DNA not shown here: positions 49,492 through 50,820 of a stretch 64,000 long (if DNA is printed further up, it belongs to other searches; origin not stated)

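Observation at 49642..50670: Radical SAM enzyme with a second Cys cluster, immediately downstream of a small-peptide unit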

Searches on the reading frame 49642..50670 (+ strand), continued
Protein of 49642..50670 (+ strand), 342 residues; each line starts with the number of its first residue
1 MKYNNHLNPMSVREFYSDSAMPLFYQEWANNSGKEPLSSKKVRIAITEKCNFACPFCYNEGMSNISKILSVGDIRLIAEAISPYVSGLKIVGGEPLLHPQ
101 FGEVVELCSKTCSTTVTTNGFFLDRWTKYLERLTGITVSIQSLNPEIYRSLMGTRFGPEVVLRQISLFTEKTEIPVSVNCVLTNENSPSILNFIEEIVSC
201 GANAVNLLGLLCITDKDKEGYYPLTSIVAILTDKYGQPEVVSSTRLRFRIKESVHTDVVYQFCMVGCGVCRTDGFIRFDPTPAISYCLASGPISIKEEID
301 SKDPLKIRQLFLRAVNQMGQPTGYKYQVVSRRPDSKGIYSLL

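Call 27: find_related_loci(query=A2, collection=genome_contigs, flank=10000)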
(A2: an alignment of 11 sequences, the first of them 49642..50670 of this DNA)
Query A2 (342 aa) in genome_contigs; peptide patterns used: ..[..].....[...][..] (x = any residue, [..] = any of these).
443 stretches matched a pattern; 423 encode a relative of the query (tblastn E <= 1e-3); the best 80 are kept; 80 distinct loci.
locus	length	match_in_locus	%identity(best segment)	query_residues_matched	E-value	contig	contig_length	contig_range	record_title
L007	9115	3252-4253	41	1-334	3e-85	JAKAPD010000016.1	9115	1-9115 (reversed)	MAG: Candidatus Micrarchaeota archaeon isolate YF1.bin48 NODE_9785_length_9115_cov_1.246328, whole genome shotgun sequen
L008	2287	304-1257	39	3-319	4e-85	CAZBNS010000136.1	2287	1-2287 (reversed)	MAG TPA_asm: uncultured Rhizobiaceae bacterium isolate SRP192927_co3_306 genome assembly, contig: NODE_154496_length_228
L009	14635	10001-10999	39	1-334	5e-81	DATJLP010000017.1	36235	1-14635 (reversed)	MAG TPA_asm: Candidatus Acidoferrum sp. isolate SMAG_U14812 k141_266725, whole genome shotgun sequence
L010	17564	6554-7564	35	1-338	2e-73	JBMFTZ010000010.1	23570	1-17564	MAG: Candidatus Micrarchaeia archaeon isolate KM4347-26 NODE_610_length_23570_cov_25.443292, whole genome shotgun sequen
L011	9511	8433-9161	29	24-271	1e-19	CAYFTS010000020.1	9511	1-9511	MAG TPA_asm: uncultured Candidatus Bathyarchaeia archaeon isolate ERP108616_co1_179 genome assembly, contig: k119_209801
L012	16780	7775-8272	33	42-194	4e-18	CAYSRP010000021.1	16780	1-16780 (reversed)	MAG TPA_asm: uncultured Methanomicrobiales archaeon isolate binchicken_co139_225 genome assembly, contig: NODE_6865_leng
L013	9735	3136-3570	35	42-182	6e-17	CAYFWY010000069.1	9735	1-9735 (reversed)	MAG TPA_asm: uncultured Candidatus Bathyarchaeia archaeon isolate ERP108616_co2_35 genome assembly, contig: NODE_13234_l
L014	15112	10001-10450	29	42-185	7e-16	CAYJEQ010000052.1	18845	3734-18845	MAG TPA_asm: uncultured Oscillospiraceae bacterium isolate ERP123703_co2_272 genome assembly, contig: NODE_1888_length_1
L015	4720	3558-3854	37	32-125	2e-14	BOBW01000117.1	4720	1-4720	Spirochaetia bacterium PG1894_85 DNA, sequence117, whole genome shotgun sequence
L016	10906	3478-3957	34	42-195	2e-14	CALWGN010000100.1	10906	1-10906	MAG: uncultured Lachnospiraceae bacterium isolate E0_LS__bin228 genome assembly, contig: E0_LS__k127_538327, whole genom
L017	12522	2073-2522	29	42-185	2e-14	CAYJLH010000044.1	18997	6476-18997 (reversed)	MAG TPA_asm: uncultured Oscillospiraceae bacterium isolate ERP123703_co4_52 genome assembly, contig: NODE_1493_length_18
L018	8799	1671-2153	31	42-195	3e-14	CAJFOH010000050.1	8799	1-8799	uncultured Lachnospiraceae bacterium isolate Coassembly_mag_291 genome assembly, contig: MAGpy_11413_min2k_bin_291_fak87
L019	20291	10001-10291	36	41-132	2e-13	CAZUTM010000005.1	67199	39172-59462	MAG TPA_asm: uncultured archaeon isolate SRP278314_co2_361 genome assembly, contig: NODE_681_length_67199_cov_5.681729,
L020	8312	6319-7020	24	43-275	7e-12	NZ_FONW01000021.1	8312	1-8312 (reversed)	Sunxiuqinia elliptica strain CGMCC 1.9156, whole genome shotgun sequence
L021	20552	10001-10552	29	32-207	2e-11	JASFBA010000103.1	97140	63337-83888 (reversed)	MAG: Chloroflexia bacterium isolate PO_10 k141_192400, whole genome shotgun sequence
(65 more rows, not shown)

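Call 30: search_protein_families(library=pfam, proteins=[L009:5651-6997:+, L009:6906-7997:+, L009:8011-9207:+, L009:9207-9974:+, L002:7984-8712:+, L002:9138-9998:+, L007:4313-4828:+, L007:900-1550:+, L001:7225-8286:+, L001:5741-7204:-], max_evalue=0.01)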
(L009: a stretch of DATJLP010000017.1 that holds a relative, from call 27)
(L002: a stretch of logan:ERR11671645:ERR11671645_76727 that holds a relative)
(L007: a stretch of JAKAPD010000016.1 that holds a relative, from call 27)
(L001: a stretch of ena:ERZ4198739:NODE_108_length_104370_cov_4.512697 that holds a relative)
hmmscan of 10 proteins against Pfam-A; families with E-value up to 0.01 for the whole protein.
L009:5651-6997:+ (448 aa): 8 families
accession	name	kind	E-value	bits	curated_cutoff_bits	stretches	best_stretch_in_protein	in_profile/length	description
PF03721.20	UDPG_MGDP_dh_N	-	4.9e-50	170.1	27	1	5-190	2-186/187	UDP-glucose/GDP-mannose dehydrogenase family, NAD binding domain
PF00984.24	UDPG_MGDP_dh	-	8.6e-24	83.9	25.4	1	209-300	2-92/94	UDP-glucose/GDP-mannose dehydrogenase family, central domain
PF03720.21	UDPG_MGDP_dh_C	-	2.2e-15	57.3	30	1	323-426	2-102/103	UDP-glucose/GDP-mannose dehydrogenase family, UDP binding domain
PF02737.24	3HCDH_N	-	8.9e-09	36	22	1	5-81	1-82/180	3-hydroxyacyl-CoA dehydrogenase, NAD binding domain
PF03446.21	NAD_binding_2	-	5.1e-06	27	21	1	5-136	1-105/161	NAD binding domain of 6-phosphogluconate dehydrogenase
PF03807.23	F420_oxidored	-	5.3e-06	27.4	21.6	0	5-88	1-70/94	NADP oxidoreductase coenzyme F420-dependent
PF01210.29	NAD_Gly3P_dh_N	-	1.3e-05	25.7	23.1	1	5-88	1-80/158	NAD-dependent glycerol-3-phosphate dehydrogenase N-terminus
PF02826.25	2-Hacid_dh_C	-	0.00031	20.6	25.1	0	5-47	38-80/178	D-isomer specific 2-hydroxyacid dehydrogenase, NAD binding domain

L009:6906-7997:+ (363 aa): 7 families
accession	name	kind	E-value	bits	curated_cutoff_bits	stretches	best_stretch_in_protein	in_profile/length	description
PF01370.27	Epimerase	-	3.1e-47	161.5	20.9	1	44-285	1-240/240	NAD dependent epimerase/dehydratase family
PF16363.11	GDP_Man_Dehyd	-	2.4e-25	90.2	27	1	45-347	1-331/332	GDP-mannose 4,6 dehydratase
PF01073.25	3Beta_HSD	-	3.3e-12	46.5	22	1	45-224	1-188/280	3-beta hydroxysteroid dehydrogenase/isomerase family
PF04321.23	RmlD_sub_bind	-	5.3e-07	29.4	27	1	43-220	2-154/287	RmlD substrate binding domain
PF13460.12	NAD_binding_10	-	1.7e-06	28.5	27.2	1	48-162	1-107/184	NAD(P)H-binding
PF07993.18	NAD_binding_4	-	1.8e-06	27.7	20.1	1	100-227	84-215/258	Male sterility protein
PF02719.21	Polysacc_synt_2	-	0.0034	17.1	20.2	0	90-161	61-134/293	Polysaccharide biosynthesis protein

L009:8011-9207:+ (398 aa): 3 families
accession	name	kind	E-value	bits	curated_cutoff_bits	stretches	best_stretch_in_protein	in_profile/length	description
PF00535.33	Glycos_transf_2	-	4.3e-10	40.2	23.3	1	53-214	1-161/168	Glycosyl transferase family 2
PF13632.12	Glyco_trans_2_3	-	8.5e-08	32.7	27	1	174-333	41-183/198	Glycosyl transferase family group 2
PF13641.12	Glyco_tranf_2_3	-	1.3e-05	25.8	27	1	115-277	70-230/230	Glycosyltransferase like family 2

L009:9207-9974:+ (255 aa): 1 family
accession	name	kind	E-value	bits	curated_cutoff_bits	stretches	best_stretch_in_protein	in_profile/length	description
PF07827.16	KNTase_C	-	0.00033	21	26.4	1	117-242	5-131/132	KNTase C-terminal domain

L002:7984-8712:+ (242 aa): 0 families

L002:9138-9998:+ (286 aa): 0 families

L007:4313-4828:+ (171 aa): 2 families
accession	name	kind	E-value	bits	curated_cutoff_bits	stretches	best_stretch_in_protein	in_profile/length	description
PF00293.34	NUDIX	-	2.2e-17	63.7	21.1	1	12-120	8-120/134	NUDIX domain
PF14815.12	NUDIX_4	-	1.1e-07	32.1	35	1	13-124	3-104/113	NUDIX domain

L007:900-1550:+ (216 aa): 14 families
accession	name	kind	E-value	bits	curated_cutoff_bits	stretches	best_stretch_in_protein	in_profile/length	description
PF13649.12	Methyltransf_25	-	1.8e-20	73.8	27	1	42-137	1-97/97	Methyltransferase domain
PF13847.12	Methyltransf_31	-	1.5e-19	70.5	27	1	40-144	5-112/145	Methyltransferase domain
PF08241.18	Methyltransf_11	-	2.6e-19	70.1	21.2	1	43-140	1-94/95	Methyltransferase domain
PF13489.12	Methyltransf_23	-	2.2e-13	50.7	27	1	18-199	4-162/164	Methyltransferase domain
PF08242.18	Methyltransf_12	-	9.3e-11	42.8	30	1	43-139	1-98/98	Methyltransferase domain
PF05175.20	MTS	-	1e-09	38.7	23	1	30-110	23-104/170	Methyltransferase small domain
PF03848.20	TehB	-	4e-09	36.6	20.4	1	40-154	32-146/193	Tellurite resistance protein TehB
PF09445.16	Methyltransf_15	-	1.5e-06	28.3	22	1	40-82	2-44/165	RNA cap guanine-N2 methyltransferase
PF06325.19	PrmA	-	2.9e-05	24.2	22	1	40-149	163-266/296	Ribosomal protein L11 methyltransferase (PrmA)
PF02353.26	CMAS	-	0.00031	20.6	27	1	40-150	64-173/273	Mycolic acid cyclopropane synthetase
PF03141.22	Methyltransf_29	-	0.00097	18.3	23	1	22-142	100-218/506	Putative S-adenosyl-L-methionine-dependent methyltransferase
PF07021.18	MetW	-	0.0025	17.9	21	1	40-135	15-104/193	Methionine biosynthesis protein MetW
PF05724.17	TPMT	-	0.0035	17.5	26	1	21-79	20-78/218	Thiopurine S-methyltransferase (TPMT)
PF08003.17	Methyltransf_9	-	0.004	16.6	23.8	1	32-124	109-201/315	Protein of unknown function (DUF1698)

L001:7225-8286:+ (353 aa): 5 families
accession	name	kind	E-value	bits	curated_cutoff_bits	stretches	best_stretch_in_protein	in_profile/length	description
PF00293.34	NUDIX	-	5.1e-20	72.3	21.1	1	228-349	2-132/134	NUDIX domain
PF14815.12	NUDIX_4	-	1.6e-12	47.7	35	1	234-348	3-111/113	NUDIX domain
PF03215.21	Rad17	-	0.00016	22.1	23.8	1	26-128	38-139/186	Rad17 P-loop domain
PF03193.22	RsgA_GTPase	-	0.00089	19.6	30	1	32-56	105-129/174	RsgA GTPase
PF13401.12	AAA_22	-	0.0013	19.5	27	1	32-58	4-30/130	AAA domain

L001:5741-7204:- (487 aa): 0 families

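Call 31: search_protein_representatives(alignment_id=A2)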
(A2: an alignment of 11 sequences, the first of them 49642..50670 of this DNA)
Query: 11 sequences, 338 profile positions. Proteins with E-value up to 0.001 (for the whole library): 77969; up to 1e-10: 15227; up to 1e-30: 38. The best 150 are listed.
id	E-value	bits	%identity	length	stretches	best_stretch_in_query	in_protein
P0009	3.8e-144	496.0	-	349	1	1-335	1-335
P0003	5.6e-124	429.7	-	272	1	72-337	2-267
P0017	5.6e-113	393.5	-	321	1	1-319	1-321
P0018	1.6e-107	375.6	-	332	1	10-334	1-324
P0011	4.1e-96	338.1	-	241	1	1-239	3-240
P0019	1.2e-79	283.9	-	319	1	1-319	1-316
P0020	4.3e-74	265.7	-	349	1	8-323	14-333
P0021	1.6e-64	234.3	-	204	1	1-191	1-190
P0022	5.0e-47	176.7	-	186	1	2-155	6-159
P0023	4.7e-42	160.3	-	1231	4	42-207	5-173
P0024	1.9e-41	158.4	-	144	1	200-334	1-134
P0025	1.8e-40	155.1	-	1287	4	43-193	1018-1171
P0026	6.4e-40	153.3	-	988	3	37-204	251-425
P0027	1.4e-38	148.9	-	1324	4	39-219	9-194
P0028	8.3e-38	146.4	-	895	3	40-204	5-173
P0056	6.0e-30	120.6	-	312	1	39-316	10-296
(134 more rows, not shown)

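Call 33: predict_structure(alignment_id=A2)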
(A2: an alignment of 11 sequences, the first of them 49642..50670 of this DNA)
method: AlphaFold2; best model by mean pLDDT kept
length: 342 residues; sequences in the alignment: 11
mean_pLDDT: 85.5   pTM: 0.86
mean pLDDT of the five models: 85.5, 85.0, 83.8, 82.5, 80.8
residues with pLDDT >= 90: 202; 70-90: 83; 50-70: 44; < 50: 13
segments of 3 or more residues with pLDDT < 50: 333-342
pLDDT, mean of each block of 10 residues (from residue 1): 66 86 81 72 91 72 71 97 94 93 97 95 95 97 95 92 97 96 94 98 95 80 94 97 91 94 61 75 82 92 97 87 56 41 29
secondary structure, 60 per line:
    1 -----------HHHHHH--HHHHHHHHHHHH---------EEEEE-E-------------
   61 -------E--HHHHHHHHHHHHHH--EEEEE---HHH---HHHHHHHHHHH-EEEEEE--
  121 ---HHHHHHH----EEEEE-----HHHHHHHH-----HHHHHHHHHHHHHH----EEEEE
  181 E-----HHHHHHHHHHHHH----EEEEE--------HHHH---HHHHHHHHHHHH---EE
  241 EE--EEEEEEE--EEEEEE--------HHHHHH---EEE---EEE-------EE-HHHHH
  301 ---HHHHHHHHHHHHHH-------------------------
elements in order: H12-17 H20-31 E41-45 H71-84 E87-91 H101-111 E113-118 H124-130 E135-139 H145-152 H158-171 E176-181 H187-199 E204-208 H217-220 H224-235 E239-242 E245-251 E254-259 H268-273 E277-279 E283-285 H296-300 H304-317

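Call 36: search_protein_families(library=pfam, proteins=[L009:11036-11518:+, L009:11519-12145:-, L009:12319-12903:+, L010:8068-9357:+, L010:841-1857:+, L008:1261-2196:-, L007:1471-2043:+, L007:4761-5315:-, L009:3801-5021:-, L009:2771-3826:+], max_evalue=0.001)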
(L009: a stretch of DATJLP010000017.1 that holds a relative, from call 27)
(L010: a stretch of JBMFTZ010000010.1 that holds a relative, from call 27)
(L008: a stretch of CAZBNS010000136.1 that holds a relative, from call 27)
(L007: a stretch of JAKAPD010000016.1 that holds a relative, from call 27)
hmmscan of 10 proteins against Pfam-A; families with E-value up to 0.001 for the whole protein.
L009:11036-11518:+ (160 aa): 6 families
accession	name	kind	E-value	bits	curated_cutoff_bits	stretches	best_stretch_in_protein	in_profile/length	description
PF00583.31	Acetyltransf_1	-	1.2e-09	38.9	20.7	1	41-140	15-108/116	Acetyltransferase (GNAT) family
PF13420.13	Acetyltransf_4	-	1.5e-09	38.5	24.3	1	11-151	4-137/155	Acetyltransferase (GNAT) domain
PF13508.13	Acetyltransf_7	-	3.8e-08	34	27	1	58-149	2-83/84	Acetyltransferase (GNAT) domain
PF13673.13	Acetyltransf_10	-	8.2e-07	29.5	23.6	1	42-150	17-109/128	Acetyltransferase (GNAT) domain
PF13527.13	Acetyltransf_9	-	0.00035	21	25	1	9-127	3-108/127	Acetyltransferase (GNAT) domain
PF14542.12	Acetyltransf_CG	-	0.0008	19.9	30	0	93-130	26-63/80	GCN5-related N-acetyl-transferase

L009:11519-12145:- (208 aa): 10 families
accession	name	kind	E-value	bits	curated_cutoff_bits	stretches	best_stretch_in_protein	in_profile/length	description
PF13649.12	Methyltransf_25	-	7e-19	68.8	27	1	36-131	1-97/97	Methyltransferase domain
PF08241.18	Methyltransf_11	-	2.6e-17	63.7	21.2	1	37-134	1-94/95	Methyltransferase domain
PF13847.12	Methyltransf_31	-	3e-15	56.6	27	1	32-139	3-113/145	Methyltransferase domain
PF13489.12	Methyltransf_23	-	1.4e-10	41.6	27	1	24-141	13-122/164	Methyltransferase domain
PF03848.20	TehB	-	2.2e-10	40.7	20.4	1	32-132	30-129/193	Tellurite resistance protein TehB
PF05175.20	MTS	-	4.3e-08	33.4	23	1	26-103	25-103/170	Methyltransferase small domain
PF08242.18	Methyltransf_12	-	9.7e-08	33.1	30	1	37-133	1-98/98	Methyltransferase domain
PF01209.24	Ubie_methyltran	-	2.1e-06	27.7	20.1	1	24-134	39-150/233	ubiE/COQ5 methyltransferase family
PF02353.26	CMAS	-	8.1e-05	22.5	27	1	25-149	55-178/273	Mycolic acid cyclopropane synthetase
PF09445.16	Methyltransf_15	-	0.00012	22.1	22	1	34-158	2-110/165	RNA cap guanine-N2 methyltransferase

L009:12319-12903:+ (194 aa): 19 families
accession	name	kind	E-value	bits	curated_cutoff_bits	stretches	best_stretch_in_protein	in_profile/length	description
PF00515.34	TPR_1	-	1.8e-17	62.8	27.8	2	112-143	2-33/34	Tetratricopeptide repeat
PF07719.23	TPR_2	-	7e-17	60.5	27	1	147-178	3-34/34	Tetratricopeptide repeat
PF13414.12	TPR_11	-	3.5e-13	49.4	26.8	1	84-119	1-36/42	TPR repeat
PF13181.12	TPR_8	-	4.3e-13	48.7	25.7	1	147-178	3-34/34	Tetratricopeptide repeat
PF13431.12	TPR_17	-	2.4e-11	43.4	24.4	1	100-131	2-33/34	Tetratricopeptide repeat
PF14559.12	TPR_19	-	6.7e-11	42.8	25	1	125-182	5-62/68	Tetratricopeptide repeat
PF13428.12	TPR_14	-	1.6e-10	41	23.5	0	147-186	3-42/44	Tetratricopeptide repeat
PF01022.26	HTH_5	-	2.8e-09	37.2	22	1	6-47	2-43/47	Bacterial regulatory protein, arsR family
PF13174.12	TPR_6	-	1.4e-08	35.3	26.3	0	112-144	1-33/33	Tetratricopeptide repeat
PF12840.13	HTH_20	-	8.2e-08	32.5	27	1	7-51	5-50/51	Helix-turn-helix domain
PF08279.18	HTH_11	-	9.3e-08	32.3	25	1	9-55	3-52/55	HTH domain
PF13424.12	TPR_12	-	3e-07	30.9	30.1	1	113-176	5-76/77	Tetratricopeptide repeat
PF13412.12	HTH_24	-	2.2e-06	27.5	21.9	1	5-44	2-42/48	Winged helix-turn-helix DNA-binding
PF13432.12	TPR_16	-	6.5e-06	26.9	32.7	0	124-177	10-63/65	Tetratricopeptide repeat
PF25575.1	TPR_BSK1_C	-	2.5e-05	24.6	42.2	1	76-150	41-116/118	Serine/threonine-protein kinase BSK1-like, TPR repeats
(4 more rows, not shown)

L010:8068-9357:+ (429 aa): 1 family
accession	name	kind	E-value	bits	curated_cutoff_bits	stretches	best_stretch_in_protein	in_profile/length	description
PF07690.21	MFS_1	-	2.7e-22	79.6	33.4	1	13-324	2-320/347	Major Facilitator Superfamily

L010:841-1857:+ (338 aa): 2 families
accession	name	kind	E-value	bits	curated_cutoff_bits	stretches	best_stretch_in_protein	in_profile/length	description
PF08240.17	ADH_N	-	2.2e-27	95.8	23.5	1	38-140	2-97/104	Alcohol dehydrogenase GroES-like domain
PF00107.32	ADH_zinc_N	-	3.8e-11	43.5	31.8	1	187-302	4-127/129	Zinc-binding dehydrogenase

L008:1261-2196:- (311 aa): 2 families
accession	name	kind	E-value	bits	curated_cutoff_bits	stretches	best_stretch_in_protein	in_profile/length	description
PF00126.33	HTH_1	-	4.3e-15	55.9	26.6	1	14-75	1-60/60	Bacterial regulatory helix-turn-helix protein, lysR family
PF03466.25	LysR_substrate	-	1.4e-11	44.7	28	1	105-297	6-196/209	LysR substrate binding domain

L007:1471-2043:+ (190 aa): 0 families

L007:4761-5315:- (184 aa): 2 families
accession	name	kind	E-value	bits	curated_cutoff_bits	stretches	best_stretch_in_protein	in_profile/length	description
PF13091.12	PLDc_2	-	1.5e-13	51.2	27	1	22-181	4-132/132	PLD-like domain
PF09565.16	RE_NgoFVII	-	1.2e-05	25.1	23.8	1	120-180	81-148/162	NgoFVII restriction endonuclease N-terminal PLD domain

L009:3801-5021:- (406 aa): 3 families
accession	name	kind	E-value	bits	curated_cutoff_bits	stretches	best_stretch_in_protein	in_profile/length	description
PF00009.33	GTP_EFTU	-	7.1e-25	88.1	26.5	1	7-197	2-184/188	Elongation factor Tu GTP binding domain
PF09173.17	eIF2_C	-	2.1e-21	76.3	22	1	341-404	22-85/86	Initiation factor eIF2 gamma, C terminal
PF03144.31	GTP_EFTU_D2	-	2.2e-05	25.3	30.3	1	231-299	1-60/73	Elongation factor Tu domain 2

L009:2771-3826:+ (351 aa): 1 family
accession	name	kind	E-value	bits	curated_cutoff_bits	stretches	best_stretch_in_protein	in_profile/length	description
PF01368.27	DHH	-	1e-07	32.7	28.1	1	5-133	5-107/125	DHH family, N-terminal domain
